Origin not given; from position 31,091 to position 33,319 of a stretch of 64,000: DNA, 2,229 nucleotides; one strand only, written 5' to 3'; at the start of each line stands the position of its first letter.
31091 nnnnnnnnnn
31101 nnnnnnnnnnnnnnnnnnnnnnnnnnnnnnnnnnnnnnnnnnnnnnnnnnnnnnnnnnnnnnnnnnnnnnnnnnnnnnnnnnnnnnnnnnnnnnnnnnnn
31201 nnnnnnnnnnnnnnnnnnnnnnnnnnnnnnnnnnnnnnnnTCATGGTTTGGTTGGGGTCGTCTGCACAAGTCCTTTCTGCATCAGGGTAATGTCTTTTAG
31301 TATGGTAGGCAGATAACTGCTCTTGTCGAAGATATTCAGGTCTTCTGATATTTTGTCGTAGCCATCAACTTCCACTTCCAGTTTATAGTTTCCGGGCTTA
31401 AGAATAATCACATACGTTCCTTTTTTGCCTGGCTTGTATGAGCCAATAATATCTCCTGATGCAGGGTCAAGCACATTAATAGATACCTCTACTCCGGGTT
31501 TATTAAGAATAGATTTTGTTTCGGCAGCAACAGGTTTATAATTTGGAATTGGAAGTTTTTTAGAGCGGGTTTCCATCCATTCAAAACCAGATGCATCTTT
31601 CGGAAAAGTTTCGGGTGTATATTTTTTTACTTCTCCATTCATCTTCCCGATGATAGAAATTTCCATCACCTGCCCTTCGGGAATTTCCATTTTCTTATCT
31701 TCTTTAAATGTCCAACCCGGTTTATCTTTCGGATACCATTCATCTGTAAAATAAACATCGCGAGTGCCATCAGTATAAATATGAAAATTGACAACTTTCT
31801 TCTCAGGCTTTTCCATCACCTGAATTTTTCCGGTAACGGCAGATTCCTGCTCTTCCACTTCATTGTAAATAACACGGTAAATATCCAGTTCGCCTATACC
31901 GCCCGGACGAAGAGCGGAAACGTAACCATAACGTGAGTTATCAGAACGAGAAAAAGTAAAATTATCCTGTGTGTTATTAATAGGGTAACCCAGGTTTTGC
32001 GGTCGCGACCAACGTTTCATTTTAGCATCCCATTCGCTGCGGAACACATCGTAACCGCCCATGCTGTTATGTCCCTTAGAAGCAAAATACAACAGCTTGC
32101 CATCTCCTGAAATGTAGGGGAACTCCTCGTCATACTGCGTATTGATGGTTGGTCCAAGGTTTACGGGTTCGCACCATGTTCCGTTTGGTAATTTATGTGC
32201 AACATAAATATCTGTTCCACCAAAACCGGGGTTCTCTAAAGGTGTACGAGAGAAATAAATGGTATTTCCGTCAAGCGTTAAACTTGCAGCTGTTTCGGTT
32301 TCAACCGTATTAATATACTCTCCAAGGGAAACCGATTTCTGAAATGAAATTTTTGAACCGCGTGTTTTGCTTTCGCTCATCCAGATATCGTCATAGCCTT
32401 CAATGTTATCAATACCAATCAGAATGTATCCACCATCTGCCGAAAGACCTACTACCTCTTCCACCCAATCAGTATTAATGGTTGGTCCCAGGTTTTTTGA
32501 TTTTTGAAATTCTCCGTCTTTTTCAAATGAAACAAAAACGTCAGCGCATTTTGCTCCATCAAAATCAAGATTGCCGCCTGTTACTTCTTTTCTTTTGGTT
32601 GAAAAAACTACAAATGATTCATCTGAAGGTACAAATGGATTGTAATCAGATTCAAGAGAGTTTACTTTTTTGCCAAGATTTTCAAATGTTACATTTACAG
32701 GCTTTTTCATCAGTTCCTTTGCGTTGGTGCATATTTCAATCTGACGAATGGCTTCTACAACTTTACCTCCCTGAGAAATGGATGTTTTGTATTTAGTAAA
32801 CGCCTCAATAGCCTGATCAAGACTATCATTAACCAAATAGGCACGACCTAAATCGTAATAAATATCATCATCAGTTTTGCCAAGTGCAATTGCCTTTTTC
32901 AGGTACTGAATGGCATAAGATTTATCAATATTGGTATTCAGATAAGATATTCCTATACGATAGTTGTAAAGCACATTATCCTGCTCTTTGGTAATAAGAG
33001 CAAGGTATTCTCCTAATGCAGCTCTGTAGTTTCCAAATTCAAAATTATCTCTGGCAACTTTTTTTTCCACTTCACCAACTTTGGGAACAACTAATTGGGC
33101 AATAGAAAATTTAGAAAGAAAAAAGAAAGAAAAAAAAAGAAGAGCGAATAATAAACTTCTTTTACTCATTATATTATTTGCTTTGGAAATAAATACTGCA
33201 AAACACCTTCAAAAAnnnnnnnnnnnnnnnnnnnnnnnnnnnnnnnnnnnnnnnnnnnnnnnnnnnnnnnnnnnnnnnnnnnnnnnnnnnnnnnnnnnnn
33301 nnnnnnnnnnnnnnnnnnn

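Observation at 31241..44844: Tandem array of five paralogous PorE-like envelope genes that together recapitulate Tol-Pal parts, including two giant coiled-coil members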

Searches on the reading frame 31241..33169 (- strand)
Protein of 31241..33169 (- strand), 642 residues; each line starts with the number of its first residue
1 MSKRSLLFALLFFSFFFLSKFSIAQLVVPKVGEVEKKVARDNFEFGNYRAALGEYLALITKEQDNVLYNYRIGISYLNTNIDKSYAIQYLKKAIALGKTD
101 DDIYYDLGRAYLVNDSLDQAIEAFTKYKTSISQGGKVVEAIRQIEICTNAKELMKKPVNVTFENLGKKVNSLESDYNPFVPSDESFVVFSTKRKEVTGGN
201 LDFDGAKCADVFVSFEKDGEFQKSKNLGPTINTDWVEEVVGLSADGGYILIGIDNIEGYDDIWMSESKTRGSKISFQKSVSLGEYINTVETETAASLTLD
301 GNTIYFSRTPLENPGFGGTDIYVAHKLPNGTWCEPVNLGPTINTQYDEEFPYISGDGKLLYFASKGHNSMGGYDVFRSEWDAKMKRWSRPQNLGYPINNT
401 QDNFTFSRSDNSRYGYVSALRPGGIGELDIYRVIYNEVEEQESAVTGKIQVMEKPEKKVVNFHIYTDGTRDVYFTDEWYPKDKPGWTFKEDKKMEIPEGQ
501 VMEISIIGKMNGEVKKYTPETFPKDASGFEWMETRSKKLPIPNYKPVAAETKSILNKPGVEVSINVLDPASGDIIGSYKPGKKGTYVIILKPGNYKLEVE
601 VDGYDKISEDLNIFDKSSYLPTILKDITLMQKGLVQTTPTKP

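Call 4: search_protein_families(library=pfam, proteins=[window:31241-33169:-], max_evalue=0.01)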
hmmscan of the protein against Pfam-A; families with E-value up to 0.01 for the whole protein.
window:31241-33169:- (642 aa): 6 families
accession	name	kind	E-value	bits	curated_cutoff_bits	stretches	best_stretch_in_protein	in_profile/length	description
PF07676.18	PD40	-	7.2e-12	45.4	20.9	2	340-376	3-37/38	WD40-like Beta Propeller Repeat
PF13432.12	TPR_16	-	3.3e-05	24.7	32.7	0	86-128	16-58/65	Tetratricopeptide repeat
PF14559.12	TPR_19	-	0.00014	22.5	25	1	86-124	10-48/68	Tetratricopeptide repeat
PF13414.12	TPR_11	-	0.00027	21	26.8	1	86-112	13-39/42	TPR repeat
PF13431.12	TPR_17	-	0.00038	20.9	24.4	1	90-122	2-34/34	Tetratricopeptide repeat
PF13620.12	CarboxypepD_reg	-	0.009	16.8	32.3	0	558-608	13-63/82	Carboxypeptidase regulatory-like domain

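Call 5: search_protein_families(library=ncbifam, proteins=[window:31241-33169:-], max_evalue=0.01)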
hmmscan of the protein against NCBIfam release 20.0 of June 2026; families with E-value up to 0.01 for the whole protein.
window:31241-33169:- (642 aa): 4 families
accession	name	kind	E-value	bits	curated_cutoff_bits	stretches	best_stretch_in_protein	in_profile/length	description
NF053607.1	CHU_0125_OmpA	equivalog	4.1e-57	194.1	620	1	35-453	22-430/639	CHU_0125 family OmpA-like outer membrane integrity protein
NF052230.1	T9SS_PorE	exception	1.7e-43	148.9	600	1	33-466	19-444/648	PorE family type IX secretion system protein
NF040959.1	MamA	equivalog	3.5e-06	26.6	200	1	45-126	84-164/204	magnetosome protein MamA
TIGR02917.1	PEP_TPR_lipo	equivalog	0.00076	17.4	312.2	1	40-130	30-119/899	XrtA/PEP-CTERM system TPR-repeat protein PrsT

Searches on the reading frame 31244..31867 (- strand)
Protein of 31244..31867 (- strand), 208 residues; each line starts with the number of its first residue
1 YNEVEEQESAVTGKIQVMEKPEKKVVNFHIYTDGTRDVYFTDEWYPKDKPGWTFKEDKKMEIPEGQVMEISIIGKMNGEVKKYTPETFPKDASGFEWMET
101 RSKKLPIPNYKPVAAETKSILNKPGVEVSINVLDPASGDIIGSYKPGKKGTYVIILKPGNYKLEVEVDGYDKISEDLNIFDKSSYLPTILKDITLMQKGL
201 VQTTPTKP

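Call 23: search_protein_families(library=pfam, proteins=[window:31244-31867:-], max_evalue=1)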
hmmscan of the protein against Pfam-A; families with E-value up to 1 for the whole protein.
seq(208 aa): 5 families
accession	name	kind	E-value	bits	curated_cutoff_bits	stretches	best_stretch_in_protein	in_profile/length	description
PF13620.12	CarboxypepD_reg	-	0.0018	19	32.3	1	124-174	13-63/82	Carboxypeptidase regulatory-like domain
PF08308.17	PEGA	-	0.027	14.8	20.8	1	153-180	29-56/71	PEGA domain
PF23194.1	NOMO_5th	-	0.028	15.3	27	1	149-181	39-72/89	NOMO fifth transthyretin-like domain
PF13715.12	CarbopepD_reg_2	-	0.056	13.9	32.2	1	147-184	31-69/88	CarboxypepD_reg-like domain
PF00630.25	Filamin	-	0.081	14.2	26.9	0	123-157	46-81/93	Filamin/ABP280 repeat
